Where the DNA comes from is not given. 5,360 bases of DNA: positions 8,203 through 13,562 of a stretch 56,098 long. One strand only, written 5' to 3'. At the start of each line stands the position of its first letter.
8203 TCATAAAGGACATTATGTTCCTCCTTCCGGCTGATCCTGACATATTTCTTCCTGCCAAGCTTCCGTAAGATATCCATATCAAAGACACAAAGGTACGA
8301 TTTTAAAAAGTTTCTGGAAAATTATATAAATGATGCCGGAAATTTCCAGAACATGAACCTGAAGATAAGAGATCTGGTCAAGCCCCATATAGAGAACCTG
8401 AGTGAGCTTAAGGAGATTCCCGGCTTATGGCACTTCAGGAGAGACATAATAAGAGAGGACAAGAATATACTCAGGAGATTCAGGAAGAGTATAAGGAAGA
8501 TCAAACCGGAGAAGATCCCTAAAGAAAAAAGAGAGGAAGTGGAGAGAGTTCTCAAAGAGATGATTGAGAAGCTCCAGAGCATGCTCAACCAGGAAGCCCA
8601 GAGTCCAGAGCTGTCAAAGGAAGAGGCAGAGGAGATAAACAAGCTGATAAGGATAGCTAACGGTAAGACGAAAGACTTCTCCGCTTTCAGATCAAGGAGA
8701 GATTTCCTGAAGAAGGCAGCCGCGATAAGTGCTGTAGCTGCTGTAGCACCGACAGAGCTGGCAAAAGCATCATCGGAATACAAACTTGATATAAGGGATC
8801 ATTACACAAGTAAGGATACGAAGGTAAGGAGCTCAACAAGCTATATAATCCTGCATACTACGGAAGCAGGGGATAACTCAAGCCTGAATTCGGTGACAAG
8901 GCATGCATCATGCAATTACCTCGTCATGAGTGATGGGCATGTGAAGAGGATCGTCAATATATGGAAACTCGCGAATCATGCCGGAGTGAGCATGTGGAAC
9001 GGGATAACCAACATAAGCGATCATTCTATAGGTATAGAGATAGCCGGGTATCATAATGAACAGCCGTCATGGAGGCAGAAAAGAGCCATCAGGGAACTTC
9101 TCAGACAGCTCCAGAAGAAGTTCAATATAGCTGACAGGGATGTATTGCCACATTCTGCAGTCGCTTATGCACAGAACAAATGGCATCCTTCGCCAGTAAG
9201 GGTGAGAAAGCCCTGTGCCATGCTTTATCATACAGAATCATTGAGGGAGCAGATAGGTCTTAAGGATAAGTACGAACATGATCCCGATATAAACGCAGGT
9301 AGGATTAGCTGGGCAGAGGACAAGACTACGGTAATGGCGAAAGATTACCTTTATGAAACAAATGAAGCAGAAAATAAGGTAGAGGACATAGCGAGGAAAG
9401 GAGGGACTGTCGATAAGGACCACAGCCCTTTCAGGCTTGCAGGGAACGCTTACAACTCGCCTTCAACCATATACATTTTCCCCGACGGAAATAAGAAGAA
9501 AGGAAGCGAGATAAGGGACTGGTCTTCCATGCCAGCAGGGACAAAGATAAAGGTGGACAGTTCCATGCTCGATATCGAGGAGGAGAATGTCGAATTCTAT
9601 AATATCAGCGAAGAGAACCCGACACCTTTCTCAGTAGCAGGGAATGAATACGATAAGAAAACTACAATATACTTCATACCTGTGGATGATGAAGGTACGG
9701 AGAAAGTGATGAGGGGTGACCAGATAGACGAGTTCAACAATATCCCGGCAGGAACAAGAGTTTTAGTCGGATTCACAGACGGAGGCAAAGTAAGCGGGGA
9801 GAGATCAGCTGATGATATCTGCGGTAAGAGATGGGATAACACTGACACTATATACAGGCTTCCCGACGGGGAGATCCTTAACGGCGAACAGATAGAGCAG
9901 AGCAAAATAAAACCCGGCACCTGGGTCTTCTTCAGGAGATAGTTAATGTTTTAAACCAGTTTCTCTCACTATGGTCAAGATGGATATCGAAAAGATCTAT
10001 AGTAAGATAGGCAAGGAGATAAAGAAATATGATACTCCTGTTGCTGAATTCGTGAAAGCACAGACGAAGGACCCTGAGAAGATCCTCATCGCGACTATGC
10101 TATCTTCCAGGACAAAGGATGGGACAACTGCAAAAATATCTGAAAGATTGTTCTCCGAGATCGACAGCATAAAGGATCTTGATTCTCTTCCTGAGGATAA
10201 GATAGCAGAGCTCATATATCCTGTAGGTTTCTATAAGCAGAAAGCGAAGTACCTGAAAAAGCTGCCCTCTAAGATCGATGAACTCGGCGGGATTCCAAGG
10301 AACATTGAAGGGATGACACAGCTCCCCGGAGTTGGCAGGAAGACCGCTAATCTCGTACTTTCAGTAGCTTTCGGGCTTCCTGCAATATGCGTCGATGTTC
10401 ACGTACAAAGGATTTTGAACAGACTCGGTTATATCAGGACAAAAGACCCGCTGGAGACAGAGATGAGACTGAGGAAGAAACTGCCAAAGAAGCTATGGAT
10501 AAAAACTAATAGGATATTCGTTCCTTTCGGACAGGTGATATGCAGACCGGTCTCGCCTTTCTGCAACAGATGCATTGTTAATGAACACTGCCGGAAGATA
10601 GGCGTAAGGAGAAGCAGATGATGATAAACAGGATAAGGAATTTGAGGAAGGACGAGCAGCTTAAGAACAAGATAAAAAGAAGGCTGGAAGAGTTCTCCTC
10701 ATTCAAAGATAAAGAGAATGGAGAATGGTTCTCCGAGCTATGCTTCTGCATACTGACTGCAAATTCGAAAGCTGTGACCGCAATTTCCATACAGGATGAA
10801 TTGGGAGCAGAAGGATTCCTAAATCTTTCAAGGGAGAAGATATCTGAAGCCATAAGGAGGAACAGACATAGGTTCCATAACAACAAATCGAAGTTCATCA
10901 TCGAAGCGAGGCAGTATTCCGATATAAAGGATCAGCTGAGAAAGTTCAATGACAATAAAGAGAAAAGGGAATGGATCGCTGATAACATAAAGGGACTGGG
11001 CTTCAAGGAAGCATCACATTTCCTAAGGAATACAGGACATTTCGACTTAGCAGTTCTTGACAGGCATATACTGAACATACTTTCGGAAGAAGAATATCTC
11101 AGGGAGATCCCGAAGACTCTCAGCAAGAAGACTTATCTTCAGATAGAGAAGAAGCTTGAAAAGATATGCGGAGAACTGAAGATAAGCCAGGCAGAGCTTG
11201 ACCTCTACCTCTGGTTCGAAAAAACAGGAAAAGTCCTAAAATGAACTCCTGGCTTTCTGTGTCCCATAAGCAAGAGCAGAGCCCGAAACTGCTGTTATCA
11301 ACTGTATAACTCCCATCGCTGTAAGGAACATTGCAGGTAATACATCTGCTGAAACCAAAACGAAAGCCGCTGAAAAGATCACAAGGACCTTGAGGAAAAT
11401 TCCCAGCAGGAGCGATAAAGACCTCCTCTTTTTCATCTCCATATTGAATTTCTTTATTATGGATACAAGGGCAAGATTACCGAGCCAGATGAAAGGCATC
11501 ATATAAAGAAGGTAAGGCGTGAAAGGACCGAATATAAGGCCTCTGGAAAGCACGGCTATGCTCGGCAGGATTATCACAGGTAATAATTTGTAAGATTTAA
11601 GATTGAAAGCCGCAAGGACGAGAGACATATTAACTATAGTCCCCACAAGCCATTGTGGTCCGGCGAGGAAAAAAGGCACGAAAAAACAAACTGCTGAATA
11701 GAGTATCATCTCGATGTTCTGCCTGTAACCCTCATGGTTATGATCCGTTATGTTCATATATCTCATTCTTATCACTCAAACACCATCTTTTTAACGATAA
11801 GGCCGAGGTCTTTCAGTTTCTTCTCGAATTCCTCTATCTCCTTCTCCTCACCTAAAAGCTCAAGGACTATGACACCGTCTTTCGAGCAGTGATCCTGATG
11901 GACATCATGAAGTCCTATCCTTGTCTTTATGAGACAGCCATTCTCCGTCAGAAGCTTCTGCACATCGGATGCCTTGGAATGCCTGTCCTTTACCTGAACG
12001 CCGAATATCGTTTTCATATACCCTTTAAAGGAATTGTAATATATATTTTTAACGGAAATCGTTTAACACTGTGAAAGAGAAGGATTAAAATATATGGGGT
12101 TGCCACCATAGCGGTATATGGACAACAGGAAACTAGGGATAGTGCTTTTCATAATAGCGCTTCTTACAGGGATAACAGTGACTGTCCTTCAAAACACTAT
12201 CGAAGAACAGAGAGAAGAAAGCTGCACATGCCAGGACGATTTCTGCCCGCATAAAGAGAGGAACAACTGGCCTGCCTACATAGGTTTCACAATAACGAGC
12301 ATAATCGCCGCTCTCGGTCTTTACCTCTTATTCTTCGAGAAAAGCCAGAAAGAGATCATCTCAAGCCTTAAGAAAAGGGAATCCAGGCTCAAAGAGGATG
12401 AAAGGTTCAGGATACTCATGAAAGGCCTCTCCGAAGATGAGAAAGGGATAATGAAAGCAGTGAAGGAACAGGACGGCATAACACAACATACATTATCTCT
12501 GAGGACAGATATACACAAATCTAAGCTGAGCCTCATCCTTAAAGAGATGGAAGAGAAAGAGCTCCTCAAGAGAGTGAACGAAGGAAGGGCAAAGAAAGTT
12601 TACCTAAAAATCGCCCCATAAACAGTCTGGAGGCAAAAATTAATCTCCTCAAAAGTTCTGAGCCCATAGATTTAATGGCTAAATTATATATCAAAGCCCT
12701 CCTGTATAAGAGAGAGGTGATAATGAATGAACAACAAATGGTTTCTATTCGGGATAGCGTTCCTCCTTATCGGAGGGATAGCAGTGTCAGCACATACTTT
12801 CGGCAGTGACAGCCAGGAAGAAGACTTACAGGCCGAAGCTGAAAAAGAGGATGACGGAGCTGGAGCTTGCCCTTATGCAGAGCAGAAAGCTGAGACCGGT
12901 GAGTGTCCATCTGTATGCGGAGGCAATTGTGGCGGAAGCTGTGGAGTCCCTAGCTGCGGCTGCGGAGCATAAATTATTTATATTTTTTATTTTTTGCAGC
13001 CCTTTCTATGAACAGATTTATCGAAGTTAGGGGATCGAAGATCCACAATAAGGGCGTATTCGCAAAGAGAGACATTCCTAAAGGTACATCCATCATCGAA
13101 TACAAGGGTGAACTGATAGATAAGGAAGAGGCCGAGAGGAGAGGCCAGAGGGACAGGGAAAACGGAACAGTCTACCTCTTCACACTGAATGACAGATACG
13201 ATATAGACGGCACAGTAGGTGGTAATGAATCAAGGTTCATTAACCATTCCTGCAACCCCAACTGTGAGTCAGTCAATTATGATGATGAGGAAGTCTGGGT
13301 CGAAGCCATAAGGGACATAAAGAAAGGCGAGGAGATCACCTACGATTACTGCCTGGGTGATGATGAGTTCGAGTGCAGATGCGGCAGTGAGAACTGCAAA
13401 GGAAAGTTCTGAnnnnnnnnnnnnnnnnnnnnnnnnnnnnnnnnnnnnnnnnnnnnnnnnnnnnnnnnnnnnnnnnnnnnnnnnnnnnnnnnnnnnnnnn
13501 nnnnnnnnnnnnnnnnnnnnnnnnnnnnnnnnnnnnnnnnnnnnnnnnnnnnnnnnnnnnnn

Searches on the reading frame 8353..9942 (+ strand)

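Call 8: search_protein_families(library=pfam, proteins=[window:8353-9942:+])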
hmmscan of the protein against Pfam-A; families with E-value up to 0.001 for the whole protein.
window:8353-9942:+ (529 aa): 1 family
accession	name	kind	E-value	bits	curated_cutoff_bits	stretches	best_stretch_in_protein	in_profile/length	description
PF01510.30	Amidase_2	-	4.3e-19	69.6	26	1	162-281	5-131/131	N-acetylmuramoyl-L-alanine amidase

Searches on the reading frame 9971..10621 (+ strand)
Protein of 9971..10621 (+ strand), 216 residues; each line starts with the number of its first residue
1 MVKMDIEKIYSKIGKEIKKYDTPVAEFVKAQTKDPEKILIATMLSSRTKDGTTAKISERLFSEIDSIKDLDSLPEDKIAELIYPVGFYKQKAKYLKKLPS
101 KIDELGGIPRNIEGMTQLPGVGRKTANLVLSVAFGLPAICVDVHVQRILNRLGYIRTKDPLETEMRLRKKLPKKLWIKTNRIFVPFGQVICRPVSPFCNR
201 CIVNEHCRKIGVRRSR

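Call 8: search_protein_families(library=pfam, proteins=[window:9971-10621:+])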
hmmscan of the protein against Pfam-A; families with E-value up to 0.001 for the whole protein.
window:9971-10621:+ (216 aa): 2 families
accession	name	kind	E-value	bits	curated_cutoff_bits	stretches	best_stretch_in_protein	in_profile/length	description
PF00730.31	HhH-GPD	-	2.3e-23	83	26.2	1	40-172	1-107/108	HhH-GPD superfamily base excision DNA repair protein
PF00633.29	HHH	-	1.4e-07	31.4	24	1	106-131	4-29/30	Helix-hairpin-helix motif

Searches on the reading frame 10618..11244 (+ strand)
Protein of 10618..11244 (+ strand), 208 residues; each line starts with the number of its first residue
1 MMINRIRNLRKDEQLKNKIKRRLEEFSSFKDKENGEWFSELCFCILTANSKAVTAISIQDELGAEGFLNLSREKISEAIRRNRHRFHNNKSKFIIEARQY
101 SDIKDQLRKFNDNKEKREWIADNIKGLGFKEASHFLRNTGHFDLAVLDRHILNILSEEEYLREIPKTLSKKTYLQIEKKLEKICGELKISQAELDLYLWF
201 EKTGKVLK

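Call 8: search_protein_families(library=pfam, proteins=[window:10618-11244:+])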
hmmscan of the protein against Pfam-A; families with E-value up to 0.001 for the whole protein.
window:10618-11244:+ (208 aa): 1 family
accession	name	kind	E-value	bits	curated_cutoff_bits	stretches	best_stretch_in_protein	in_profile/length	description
PF22175.2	Ogg-HhH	-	1.8e-63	213.7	27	1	19-189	1-173/173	8-oxoguanine DNA glycosylase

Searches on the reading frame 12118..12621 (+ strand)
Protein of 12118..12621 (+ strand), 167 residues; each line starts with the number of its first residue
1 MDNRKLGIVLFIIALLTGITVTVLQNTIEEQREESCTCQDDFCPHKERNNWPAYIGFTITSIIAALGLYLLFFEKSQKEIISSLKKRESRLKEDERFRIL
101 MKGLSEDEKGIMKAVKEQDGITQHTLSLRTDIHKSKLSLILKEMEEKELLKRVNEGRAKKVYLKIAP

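Call 3: search_protein_families(library=pfam, proteins=[window:12118-12621:+])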
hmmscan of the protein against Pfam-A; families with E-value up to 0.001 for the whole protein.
window:12118-12621:+ (167 aa): 5 families
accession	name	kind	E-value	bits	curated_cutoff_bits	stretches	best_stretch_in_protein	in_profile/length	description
PF24034.1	DUF7343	-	1.8e-07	31.3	27.6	1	105-163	2-61/62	Domain of unknown function (DUF7343)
PF12802.13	MarR_2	-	1.7e-05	25.3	27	1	110-157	9-57/61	MarR family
PF03297.21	Ribosomal_S25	-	0.00018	22.1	28.8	1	85-163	21-99/101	S25 ribosomal protein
PF01047.28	MarR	-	0.0003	21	24.6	1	111-152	8-49/59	MarR family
PF05158.18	RNA_pol_Rpc34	-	0.00031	20.7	28.4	1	101-164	79-146/332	RNA polymerase Rpc34 subunit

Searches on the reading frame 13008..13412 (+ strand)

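Call 3: search_protein_families(library=pfam, proteins=[window:13008-13412:+])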
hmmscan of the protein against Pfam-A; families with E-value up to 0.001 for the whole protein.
window:13008-13412:+ (134 aa): 2 families
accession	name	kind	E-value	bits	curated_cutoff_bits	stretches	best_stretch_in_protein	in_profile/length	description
PF00856.33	SET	-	2.3e-30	105.5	22.4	1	15-114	2-104/105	SET domain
PF21549.2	PRDM2_PR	-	0.00078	19.6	27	0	9-115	7-113/123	PR domain zinc finger protein 2, PR domain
